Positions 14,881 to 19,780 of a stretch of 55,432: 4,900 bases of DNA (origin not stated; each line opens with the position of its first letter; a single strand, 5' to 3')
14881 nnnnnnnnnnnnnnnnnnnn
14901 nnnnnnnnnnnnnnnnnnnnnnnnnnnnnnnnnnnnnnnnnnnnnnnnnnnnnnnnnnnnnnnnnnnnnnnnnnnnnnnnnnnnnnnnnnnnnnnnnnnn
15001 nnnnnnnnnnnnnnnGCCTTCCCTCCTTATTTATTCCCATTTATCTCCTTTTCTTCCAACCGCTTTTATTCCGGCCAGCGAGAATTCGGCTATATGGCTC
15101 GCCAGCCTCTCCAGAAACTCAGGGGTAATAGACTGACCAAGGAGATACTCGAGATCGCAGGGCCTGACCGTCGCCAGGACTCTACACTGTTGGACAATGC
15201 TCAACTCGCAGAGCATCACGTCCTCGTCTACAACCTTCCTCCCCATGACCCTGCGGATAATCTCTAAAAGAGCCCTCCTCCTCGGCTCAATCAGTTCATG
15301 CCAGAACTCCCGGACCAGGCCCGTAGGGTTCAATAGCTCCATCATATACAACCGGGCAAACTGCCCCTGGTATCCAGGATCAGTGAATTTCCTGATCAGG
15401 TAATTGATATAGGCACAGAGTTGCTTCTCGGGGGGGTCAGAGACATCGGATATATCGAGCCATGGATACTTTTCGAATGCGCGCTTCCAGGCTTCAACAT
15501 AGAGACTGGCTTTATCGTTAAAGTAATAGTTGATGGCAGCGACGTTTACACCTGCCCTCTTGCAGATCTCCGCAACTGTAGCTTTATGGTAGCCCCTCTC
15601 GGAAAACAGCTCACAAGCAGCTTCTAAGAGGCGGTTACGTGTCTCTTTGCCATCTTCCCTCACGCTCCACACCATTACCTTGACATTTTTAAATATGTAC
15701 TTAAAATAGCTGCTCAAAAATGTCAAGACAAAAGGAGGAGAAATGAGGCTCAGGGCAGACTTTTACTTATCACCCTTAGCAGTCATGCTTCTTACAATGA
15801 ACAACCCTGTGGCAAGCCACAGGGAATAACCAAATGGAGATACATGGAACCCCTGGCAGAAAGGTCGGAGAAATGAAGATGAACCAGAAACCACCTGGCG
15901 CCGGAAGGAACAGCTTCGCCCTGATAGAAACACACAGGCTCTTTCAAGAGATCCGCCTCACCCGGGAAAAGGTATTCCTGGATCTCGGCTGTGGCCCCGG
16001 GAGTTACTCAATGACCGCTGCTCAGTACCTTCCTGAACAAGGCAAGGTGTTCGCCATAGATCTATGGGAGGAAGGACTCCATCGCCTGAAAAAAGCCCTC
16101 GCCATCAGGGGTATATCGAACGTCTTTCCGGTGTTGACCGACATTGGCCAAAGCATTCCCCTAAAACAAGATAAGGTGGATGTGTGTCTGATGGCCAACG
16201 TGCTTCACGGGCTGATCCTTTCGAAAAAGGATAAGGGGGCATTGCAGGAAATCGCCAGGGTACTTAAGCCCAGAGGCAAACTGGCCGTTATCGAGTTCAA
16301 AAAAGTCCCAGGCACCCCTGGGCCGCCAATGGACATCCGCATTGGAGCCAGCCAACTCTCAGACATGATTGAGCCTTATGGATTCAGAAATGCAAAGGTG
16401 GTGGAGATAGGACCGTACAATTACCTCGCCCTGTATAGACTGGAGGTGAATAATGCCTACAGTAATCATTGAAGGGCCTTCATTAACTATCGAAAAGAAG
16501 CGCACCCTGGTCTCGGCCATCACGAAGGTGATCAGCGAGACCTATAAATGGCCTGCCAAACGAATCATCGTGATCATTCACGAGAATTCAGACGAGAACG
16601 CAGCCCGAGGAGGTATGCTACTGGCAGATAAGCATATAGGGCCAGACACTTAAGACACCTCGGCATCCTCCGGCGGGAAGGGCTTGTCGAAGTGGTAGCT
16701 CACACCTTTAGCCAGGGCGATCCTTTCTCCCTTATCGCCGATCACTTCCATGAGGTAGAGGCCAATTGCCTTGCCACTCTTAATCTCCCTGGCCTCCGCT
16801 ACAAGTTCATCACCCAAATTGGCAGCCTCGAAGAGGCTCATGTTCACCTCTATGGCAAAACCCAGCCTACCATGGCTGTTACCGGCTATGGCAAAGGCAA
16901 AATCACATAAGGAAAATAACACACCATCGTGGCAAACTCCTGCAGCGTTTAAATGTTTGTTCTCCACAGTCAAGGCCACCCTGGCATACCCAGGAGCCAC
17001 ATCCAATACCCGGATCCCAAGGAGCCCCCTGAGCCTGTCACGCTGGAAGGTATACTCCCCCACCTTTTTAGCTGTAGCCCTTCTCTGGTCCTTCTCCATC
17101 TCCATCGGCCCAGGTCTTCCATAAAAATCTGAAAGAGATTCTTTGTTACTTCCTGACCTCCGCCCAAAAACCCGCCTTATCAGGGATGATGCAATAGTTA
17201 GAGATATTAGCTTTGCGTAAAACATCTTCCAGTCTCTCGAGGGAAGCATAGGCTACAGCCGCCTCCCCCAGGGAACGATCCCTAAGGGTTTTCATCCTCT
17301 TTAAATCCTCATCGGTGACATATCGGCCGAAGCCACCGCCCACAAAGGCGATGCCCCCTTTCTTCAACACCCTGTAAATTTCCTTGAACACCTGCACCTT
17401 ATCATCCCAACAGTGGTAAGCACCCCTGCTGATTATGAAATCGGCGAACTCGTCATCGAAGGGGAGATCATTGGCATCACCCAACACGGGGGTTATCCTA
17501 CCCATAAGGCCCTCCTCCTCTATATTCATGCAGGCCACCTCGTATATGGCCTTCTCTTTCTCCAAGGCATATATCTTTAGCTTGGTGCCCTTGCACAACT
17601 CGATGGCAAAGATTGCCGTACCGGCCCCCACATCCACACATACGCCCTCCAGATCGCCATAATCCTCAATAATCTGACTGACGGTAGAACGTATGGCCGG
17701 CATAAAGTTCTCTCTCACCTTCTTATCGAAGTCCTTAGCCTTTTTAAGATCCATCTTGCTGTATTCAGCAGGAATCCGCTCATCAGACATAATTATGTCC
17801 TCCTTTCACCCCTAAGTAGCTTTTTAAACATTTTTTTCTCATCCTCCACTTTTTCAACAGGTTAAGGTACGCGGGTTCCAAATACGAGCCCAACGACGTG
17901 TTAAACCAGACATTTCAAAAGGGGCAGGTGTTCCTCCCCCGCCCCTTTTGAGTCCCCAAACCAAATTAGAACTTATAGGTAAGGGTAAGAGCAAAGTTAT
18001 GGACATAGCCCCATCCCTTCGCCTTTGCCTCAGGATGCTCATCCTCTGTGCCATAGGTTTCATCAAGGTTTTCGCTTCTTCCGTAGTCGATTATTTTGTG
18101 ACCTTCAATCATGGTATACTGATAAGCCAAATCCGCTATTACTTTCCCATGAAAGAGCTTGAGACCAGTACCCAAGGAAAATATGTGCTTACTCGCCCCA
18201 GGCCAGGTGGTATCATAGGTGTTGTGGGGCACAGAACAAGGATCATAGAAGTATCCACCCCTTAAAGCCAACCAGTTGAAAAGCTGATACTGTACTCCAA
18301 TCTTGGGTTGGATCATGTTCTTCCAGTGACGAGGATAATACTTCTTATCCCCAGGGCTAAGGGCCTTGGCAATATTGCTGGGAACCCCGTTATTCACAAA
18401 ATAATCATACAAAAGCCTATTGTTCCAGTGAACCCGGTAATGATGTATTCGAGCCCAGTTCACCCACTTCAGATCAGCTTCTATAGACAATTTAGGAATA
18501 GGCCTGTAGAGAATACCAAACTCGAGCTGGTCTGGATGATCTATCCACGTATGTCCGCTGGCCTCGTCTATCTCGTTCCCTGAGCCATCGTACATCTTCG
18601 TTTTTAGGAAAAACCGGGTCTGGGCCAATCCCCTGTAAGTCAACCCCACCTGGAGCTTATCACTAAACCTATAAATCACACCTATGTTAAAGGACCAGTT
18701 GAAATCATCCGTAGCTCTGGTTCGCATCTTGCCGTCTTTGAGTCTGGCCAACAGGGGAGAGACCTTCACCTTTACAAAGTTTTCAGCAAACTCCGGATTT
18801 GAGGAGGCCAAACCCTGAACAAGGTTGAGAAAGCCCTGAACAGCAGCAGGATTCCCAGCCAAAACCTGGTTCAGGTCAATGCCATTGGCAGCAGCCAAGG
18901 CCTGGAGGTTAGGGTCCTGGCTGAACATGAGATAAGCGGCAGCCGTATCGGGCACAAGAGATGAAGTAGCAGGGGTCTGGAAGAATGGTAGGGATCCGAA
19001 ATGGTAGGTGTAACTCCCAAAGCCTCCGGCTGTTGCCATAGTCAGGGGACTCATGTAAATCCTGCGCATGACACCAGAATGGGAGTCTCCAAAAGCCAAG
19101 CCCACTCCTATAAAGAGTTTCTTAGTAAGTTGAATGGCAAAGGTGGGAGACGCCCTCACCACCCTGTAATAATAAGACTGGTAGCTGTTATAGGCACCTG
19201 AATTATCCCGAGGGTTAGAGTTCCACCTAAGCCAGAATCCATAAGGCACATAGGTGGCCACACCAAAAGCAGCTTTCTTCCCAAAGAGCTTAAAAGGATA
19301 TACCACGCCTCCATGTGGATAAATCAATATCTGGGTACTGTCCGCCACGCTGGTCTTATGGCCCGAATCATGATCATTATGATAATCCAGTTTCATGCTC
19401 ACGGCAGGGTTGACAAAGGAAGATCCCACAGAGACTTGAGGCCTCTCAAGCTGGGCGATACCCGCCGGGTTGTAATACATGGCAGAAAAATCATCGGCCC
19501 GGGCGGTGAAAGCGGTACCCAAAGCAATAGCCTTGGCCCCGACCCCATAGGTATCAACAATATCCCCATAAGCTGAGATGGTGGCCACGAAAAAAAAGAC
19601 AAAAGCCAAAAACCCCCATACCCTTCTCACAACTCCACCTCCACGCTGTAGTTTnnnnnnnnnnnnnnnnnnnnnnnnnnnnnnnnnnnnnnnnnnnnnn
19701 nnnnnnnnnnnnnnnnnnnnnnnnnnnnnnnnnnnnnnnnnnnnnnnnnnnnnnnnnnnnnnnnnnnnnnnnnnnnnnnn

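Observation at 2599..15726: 13-kb TetR-headed cluster that looks like an uncharacterised CoA-dependent acid/aldehyde pathway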

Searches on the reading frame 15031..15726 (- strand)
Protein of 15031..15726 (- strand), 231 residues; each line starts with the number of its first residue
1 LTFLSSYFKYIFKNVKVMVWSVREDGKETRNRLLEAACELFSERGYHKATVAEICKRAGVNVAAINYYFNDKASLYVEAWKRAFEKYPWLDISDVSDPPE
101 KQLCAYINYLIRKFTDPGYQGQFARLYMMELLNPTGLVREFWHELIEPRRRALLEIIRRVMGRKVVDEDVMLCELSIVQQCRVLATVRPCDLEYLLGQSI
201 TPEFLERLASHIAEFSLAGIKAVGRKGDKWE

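Call 3: search_protein_families(library=pfam, proteins=[window:15031-15726:-])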
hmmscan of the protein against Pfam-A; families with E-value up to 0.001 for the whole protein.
window:15031-15726:- (231 aa): 2 families
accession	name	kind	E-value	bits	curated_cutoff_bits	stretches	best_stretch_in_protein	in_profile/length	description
PF09209.16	CecR_C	-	6.8e-20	71.8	24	1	99-220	1-125/125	HTH-type transcriptional dual regulator CecR, C-terminal domain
PF00440.29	TetR_N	-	4.9e-17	61.9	24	1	33-78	1-46/47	Bacterial regulatory proteins, tetR family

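Call 4: search_protein_families(library=ncbifam, proteins=[window:15031-15726:-])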
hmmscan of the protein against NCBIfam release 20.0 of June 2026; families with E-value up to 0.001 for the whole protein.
window:15031-15726:- (231 aa): 17 families
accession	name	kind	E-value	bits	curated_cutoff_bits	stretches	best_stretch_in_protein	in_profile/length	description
NF037937.1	septum_RefZ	equivalog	8.3e-16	58.5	180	1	30-170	1-142/195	forespore capture DNA-binding protein RefZ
NF007949.0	PRK10668.1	equivalog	6.2e-12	45.5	271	1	22-89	5-72/216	multidrug efflux transporter transcriptional repressor AcrR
NF041196.1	ScbR_bind_reg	equivalog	1.2e-11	45.1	150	1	27-86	5-64/191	ScbR family autoregulator-binding transcription factor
NF008587.1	PRK11552.1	equivalog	2.5e-11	43.7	365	1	25-78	4-56/213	transcriptional regulator CecR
TIGR03384.1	betaine_BetI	equivalog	6.6e-11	42.3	201.3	1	29-86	9-66/189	choline-binding transcriptional repressor BetI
NF053516.1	TranRepPrsAVib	equivalog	1.4e-10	41.4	300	1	27-82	5-60/208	TetR family transcriptional repressor PsrA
NF007430.0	PRK09975.1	equivalog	6.4e-10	38.5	274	1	22-82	5-65/220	acrEF/envCD operon transcriptional regulator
TIGR03613.1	RutR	equivalog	1.2e-09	38.4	368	1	29-140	9-118/202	pyrimidine utilization regulatory protein R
NF053731.1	TransRegFasRMycb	equivalog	1.2e-09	38.3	330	1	27-84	10-67/199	HTH-type transcriptional activator FasR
NF001978.0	PRK00767.1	equivalog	2.3e-09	37.4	118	1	30-86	11-67/197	transcriptional regulator BetI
NF011584.0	PRK15008.1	equivalog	1.6e-08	34.6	230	1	30-139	20-127/212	HTH-type transcriptional regulator RutR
NF051852.1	efflux_TF_MtrR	exception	1.7e-08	34.5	280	1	23-87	5-69/205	multidrug efflux system transcriptional repressor MtrR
NF053878.1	FATransRegFadRBac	equivalog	2.6e-08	33.9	200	1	31-84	6-59/190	fatty acid metabolism transcriptional regulator FadR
NF050111.1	TransRegSACE7040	equivalog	2.3e-06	27.7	250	1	29-78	2-51/186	SACE_7040 family transcriptional regulator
NF033703.1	transcr_KstR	equivalog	5.2e-06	26.2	280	1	27-87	6-66/185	cholesterol catabolism transcriptional regulator KstR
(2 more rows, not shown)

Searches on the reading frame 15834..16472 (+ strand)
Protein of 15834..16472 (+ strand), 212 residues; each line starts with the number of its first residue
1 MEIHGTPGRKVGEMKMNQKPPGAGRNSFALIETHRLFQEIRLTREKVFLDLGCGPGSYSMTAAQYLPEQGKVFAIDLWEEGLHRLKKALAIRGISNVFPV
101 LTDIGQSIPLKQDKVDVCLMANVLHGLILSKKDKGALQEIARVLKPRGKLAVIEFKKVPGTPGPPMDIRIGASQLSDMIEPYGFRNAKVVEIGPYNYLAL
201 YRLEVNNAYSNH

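Call 7: search_protein_families(library=pfam, proteins=[window:15834-16472:+])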
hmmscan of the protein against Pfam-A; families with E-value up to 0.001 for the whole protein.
window:15834-16472:+ (212 aa): 8 families
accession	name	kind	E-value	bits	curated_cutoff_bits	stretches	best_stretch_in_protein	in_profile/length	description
PF13847.12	Methyltransf_31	-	1.1e-16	61.3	27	1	44-156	3-113/145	Methyltransferase domain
PF08241.18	Methyltransf_11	-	6.3e-16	59.2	21.2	1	49-151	1-94/95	Methyltransferase domain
PF13649.12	Methyltransf_25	-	1.1e-15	58.5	27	1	49-148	2-97/97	Methyltransferase domain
PF08242.18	Methyltransf_12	-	5.6e-12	46.7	30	1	49-150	1-98/98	Methyltransferase domain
PF01209.24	Ubie_methyltran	-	8e-11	42.2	20.1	1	44-158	47-157/233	ubiE/COQ5 methyltransferase family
PF01728.25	FtsJ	-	1.9e-07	31.6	24.1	1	30-84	9-60/181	FtsJ-like methyltransferase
PF13489.12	Methyltransf_23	-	0.00073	19.7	27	0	33-154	13-118/164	Methyltransferase domain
PF24675.1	NpmA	-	0.00089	19.1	60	0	36-152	15-136/214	16S rRNA (adenine(1408)-N(1))-methyltransferase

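Call 59: search_protein_families(library=ncbifam, proteins=[window:15834-16472:+], max_evalue=0.00001)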
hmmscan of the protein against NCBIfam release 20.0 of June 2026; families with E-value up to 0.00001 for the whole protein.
window:15834-16472:+ (212 aa): 19 families
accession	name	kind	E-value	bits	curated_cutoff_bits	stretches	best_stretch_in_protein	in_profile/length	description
NF008823.0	PRK11873.1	subfamily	5.7e-15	55.5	263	1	42-153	75-182/272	arsenite methyltransferase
NF041536.1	ArsM_DUF2284_UU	exception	3.3e-14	52.1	575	1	45-153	77-181/459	arsenite methyltransferase/DUF2284 domain selenoprotein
NF041537.1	ArsM_AhpD_UU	exception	7.6e-14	51.2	510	1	44-153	76-181/345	arsenite methyltransferase/AhpD domain selenoprotein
NF047649.1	MTase_UXPK_star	exception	5.2e-13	48.7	460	1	46-155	79-184/283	methyltransferase/UXPK-star double selenoprotein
NF001244.0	PRK00216.1-5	equivalog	2.7e-12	46.5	216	1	36-157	40-158/236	bifunctional demethylmenaquinone methyltransferase/2-methoxy-6-polyprenyl-1,4-benzoquinol methylase UbiE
TIGR01934.1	MenG_MenH_UbiE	subfamily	3.9e-11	42.7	158.35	1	35-158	30-147/223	ubiquinone/menaquinone biosynthesis methyltransferase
NF052510.1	methyltran_MpqE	exception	4.4e-11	42.6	335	1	38-157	40-156/234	methyl-plastoquinone biosynthesis methyltransferase MpqE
NF001240.0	PRK00216.1-1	equivalog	5.8e-11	41.9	378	1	44-157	63-173/251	bifunctional demethylmenaquinone methyltransferase/2-methoxy-6-polyprenyl-1,4-benzoquinol methylase UbiE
NF045667.1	MTase_DVU1556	equivalog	6.9e-10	38.7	155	1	33-152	11-119/213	DVU_1556 family methyltransferase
TIGR02072.1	BioC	equivalog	4.3e-08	33.3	184.95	1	37-154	27-134/244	malonyl-ACP O-methyltransferase BioC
NF040538.1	methyl_ArsM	equivalog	1.2e-07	31.2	500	0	100-152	156-208/356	arsinothricin biosynthesis methyltransferase ArsM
TIGR00438.1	rrmJ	equivalog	2.5e-07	30.4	300.15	1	24-121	14-107/188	23S rRNA (uridine(2552)-2'-O)-methyltransferase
NF043040.1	corrin_prot_MT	hypoth_equivalog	4.5e-07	29.5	180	1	36-153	34-148/216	corrinoid protein-associated methyltransferase CpaM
NF001242.0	PRK00216.1-3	equivalog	6.9e-07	28.9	351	1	46-158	72-181/258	bifunctional demethylmenaquinone methyltransferase/2-methoxy-6-polyprenyl-1,4-benzoquinol methylase UbiE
NF001243.0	PRK00216.1-4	equivalog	8.5e-07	28.5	235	1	37-155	40-154/237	demethylmenaquinone methyltransferase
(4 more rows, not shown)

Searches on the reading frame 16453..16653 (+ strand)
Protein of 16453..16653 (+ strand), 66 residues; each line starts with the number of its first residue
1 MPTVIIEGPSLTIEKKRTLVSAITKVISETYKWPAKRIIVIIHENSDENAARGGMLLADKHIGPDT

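Call 69: search_protein_families(library=pfam, proteins=[window:16453-16653:+], max_evalue=0.01)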
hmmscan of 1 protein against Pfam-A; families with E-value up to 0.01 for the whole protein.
window:16453-16653:+ (66 aa): 1 family
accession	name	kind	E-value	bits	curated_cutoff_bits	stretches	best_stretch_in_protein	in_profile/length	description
PF01361.26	Tautomerase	-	1.8e-11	44.2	22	1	2-59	1-59/60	Tautomerase enzyme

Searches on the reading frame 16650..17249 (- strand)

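Call 7: search_protein_families(library=pfam, proteins=[window:16650-17249:-])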
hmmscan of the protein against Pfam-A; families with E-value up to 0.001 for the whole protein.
window:16650-17249:- (199 aa): 1 family
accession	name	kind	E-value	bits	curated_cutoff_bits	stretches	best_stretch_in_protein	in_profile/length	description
PF03061.28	4HBT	-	3e-09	37.5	20.6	1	104-176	2-77/79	Thioesterase superfamily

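Call 54: search_protein_families(library=pfam, proteins=[window:16650-17249:-], max_evalue=0.01)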
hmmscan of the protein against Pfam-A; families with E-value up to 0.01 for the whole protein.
window:16650-17249:- (199 aa): 1 family
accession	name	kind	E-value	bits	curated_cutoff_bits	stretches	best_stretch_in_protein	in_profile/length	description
PF03061.28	4HBT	-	3e-09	37.5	20.6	1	104-176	2-77/79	Thioesterase superfamily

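Call 59: search_protein_families(library=ncbifam, proteins=[window:16650-17249:-], max_evalue=0.00001)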
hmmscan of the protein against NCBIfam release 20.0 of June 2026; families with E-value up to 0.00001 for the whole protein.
window:16650-17249:- (199 aa): 2 families
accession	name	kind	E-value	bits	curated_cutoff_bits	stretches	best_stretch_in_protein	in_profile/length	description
TIGR02286.1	PaaD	equivalog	7.2e-27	93.8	118.9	1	77-186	4-113/114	hydroxyphenylacetyl-CoA thioesterase PaaI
TIGR00369.1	unchar_dom_1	domain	5.3e-19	68.4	36.6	1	75-184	4-115/117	hotdog fold thioesterase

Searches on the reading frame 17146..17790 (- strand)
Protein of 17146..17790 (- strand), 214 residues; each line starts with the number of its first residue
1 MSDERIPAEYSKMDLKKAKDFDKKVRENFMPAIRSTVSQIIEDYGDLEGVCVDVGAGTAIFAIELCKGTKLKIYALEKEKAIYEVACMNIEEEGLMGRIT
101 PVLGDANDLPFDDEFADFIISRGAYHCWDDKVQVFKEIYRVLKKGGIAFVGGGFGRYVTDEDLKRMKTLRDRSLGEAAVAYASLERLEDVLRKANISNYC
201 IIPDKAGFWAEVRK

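Call 7: search_protein_families(library=pfam, proteins=[window:17146-17790:-])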
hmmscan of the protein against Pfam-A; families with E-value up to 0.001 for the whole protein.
window:17146-17790:- (214 aa): 7 families
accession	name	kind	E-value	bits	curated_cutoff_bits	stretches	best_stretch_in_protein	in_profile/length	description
PF08241.18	Methyltransf_11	-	6.4e-18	65.6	21.2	1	52-149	1-94/95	Methyltransferase domain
PF13649.12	Methyltransf_25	-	6e-16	59.4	27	1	52-146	2-97/97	Methyltransferase domain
PF13847.12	Methyltransf_31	-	1.7e-11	44.4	27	1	51-149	7-108/145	Methyltransferase domain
PF01209.24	Ubie_methyltran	-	3.2e-10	40.2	20.1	1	49-149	48-150/233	ubiE/COQ5 methyltransferase family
PF08242.18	Methyltransf_12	-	6.1e-06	27.3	30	1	52-147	1-97/98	Methyltransferase domain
PF02475.24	TRM5-TYW2_MTfase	-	1.2e-05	25.8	28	1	48-127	37-116/164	TRM5/TYW2 methyltransferase domain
PF13489.12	Methyltransf_23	-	4.5e-05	23.7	27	1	44-195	19-158/164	Methyltransferase domain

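Call 59: search_protein_families(library=ncbifam, proteins=[window:17146-17790:-], max_evalue=0.00001)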
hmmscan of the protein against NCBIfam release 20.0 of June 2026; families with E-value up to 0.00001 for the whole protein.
window:17146-17790:- (214 aa): 18 families
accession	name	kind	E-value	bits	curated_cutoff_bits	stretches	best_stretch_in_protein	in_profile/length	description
NF052510.1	methyltran_MpqE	exception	2.2e-10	40.3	335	1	48-154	47-154/234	methyl-plastoquinone biosynthesis methyltransferase MpqE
TIGR01934.1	MenG_MenH_UbiE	subfamily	3.4e-10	39.6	158.35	1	48-149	40-140/223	ubiquinone/menaquinone biosynthesis methyltransferase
NF041537.1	ArsM_AhpD_UU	exception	1.1e-09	37.5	510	1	52-150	81-180/345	arsenite methyltransferase/AhpD domain selenoprotein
NF001243.0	PRK00216.1-4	equivalog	1.7e-09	37.3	235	1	51-147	51-148/237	demethylmenaquinone methyltransferase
NF008823.0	PRK11873.1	subfamily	2.6e-09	37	263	1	54-150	84-181/272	arsenite methyltransferase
TIGR02752.1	MenG_heptapren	equivalog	5.6e-09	35.9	419.85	1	51-147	49-146/231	demethylmenaquinone methyltransferase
TIGR02072.1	BioC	equivalog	1.1e-08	35.2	184.95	1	50-194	37-170/244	malonyl-ACP O-methyltransferase BioC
NF001244.0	PRK00216.1-5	equivalog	1.8e-08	34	216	1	40-149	44-152/236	bifunctional demethylmenaquinone methyltransferase/2-methoxy-6-polyprenyl-1,4-benzoquinol methylase UbiE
NF041675.1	sarc_dimgly_tmase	equivalog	5.3e-08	33.1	550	1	27-147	44-166/278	sarcosine/dimethylglycine N-methyltransferase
NF047649.1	MTase_UXPK_star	exception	6.3e-08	32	460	1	52-148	82-179/283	methyltransferase/UXPK-star double selenoprotein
NF045667.1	MTase_DVU1556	equivalog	8.7e-08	31.9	155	1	52-151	27-120/213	DVU_1556 family methyltransferase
NF047824.1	tRNAwyosineTaw2Meth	equivalog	6.4e-07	29.3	350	1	48-147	94-188/245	tRNA(Phe) (4-demethylwyosine(37)-C(7)) aminocarboxypropyltransferase Taw2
NF001240.0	PRK00216.1-1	equivalog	8.8e-07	28.2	378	1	52-150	68-168/251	bifunctional demethylmenaquinone methyltransferase/2-methoxy-6-polyprenyl-1,4-benzoquinol methylase UbiE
NF045823.1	PthPhpthDimycoMt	equivalog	9e-07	28.3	300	1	100-147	116-163/256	phthiotriol/phenolphthiotriol dimycocerosates methyltransferase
TIGR02469.1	CbiT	equivalog_domain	1.3e-06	28.7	78.3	1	49-147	21-117/124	precorrin-6Y C5,15-methyltransferase (decarboxylating) subunit CbiT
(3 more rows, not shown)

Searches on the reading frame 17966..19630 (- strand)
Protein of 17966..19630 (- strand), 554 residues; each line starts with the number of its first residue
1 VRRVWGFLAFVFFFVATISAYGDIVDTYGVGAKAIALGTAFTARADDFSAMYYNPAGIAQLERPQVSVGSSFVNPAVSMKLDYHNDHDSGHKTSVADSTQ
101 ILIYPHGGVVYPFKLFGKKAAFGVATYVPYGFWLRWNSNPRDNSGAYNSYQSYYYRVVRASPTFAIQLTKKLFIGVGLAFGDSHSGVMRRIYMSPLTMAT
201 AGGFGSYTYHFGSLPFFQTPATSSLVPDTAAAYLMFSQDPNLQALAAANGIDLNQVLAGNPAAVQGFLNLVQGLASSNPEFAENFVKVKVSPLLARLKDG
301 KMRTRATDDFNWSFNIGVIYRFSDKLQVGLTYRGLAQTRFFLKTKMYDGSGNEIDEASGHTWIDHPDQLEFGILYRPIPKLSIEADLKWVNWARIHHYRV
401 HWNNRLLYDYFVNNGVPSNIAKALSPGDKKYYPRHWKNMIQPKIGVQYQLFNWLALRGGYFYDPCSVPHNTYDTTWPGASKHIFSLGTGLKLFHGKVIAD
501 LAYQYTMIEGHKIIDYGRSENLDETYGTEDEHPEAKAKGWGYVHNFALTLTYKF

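Call 7: search_protein_families(library=pfam, proteins=[window:17966-19630:-])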
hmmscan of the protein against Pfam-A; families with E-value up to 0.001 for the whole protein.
window:17966-19630:- (554 aa): 1 family
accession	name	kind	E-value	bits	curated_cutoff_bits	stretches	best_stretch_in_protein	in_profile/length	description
PF03349.22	Toluene_X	-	1.8e-39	135.9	29.7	2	299-554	190-421/421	Outer membrane protein transport protein (OMPP1/FadL/TodX)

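Call 59: search_protein_families(library=ncbifam, proteins=[window:17966-19630:-], max_evalue=0.00001)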
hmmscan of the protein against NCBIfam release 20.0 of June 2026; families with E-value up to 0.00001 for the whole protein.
window:17966-19630:- (554 aa): 5 families
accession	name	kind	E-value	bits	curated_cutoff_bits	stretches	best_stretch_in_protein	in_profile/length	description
NF050080.1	pilus_FilD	exception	4.7e-17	61.5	970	1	363-493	364-488/549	putative pilus system OmpP1/FadL family transporter FilD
NF033709.1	PorV_fam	subfamily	1.9e-11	44.1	90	0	28-69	9-51/326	PorV/PorQ family protein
NF041571.1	alkn_up_AupA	equivalog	3.6e-07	29.1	840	0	15-69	24-78/444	alkane uptake protein AupA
NF052325.1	PorVQ2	equivalog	4.6e-07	29.1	325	1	28-63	32-67/354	putative type IX sorting system protein PorV2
NF007988.0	PRK10716.1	equivalog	2.3e-06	26.5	585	0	34-84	35-88/435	long-chain fatty acid transporter FadL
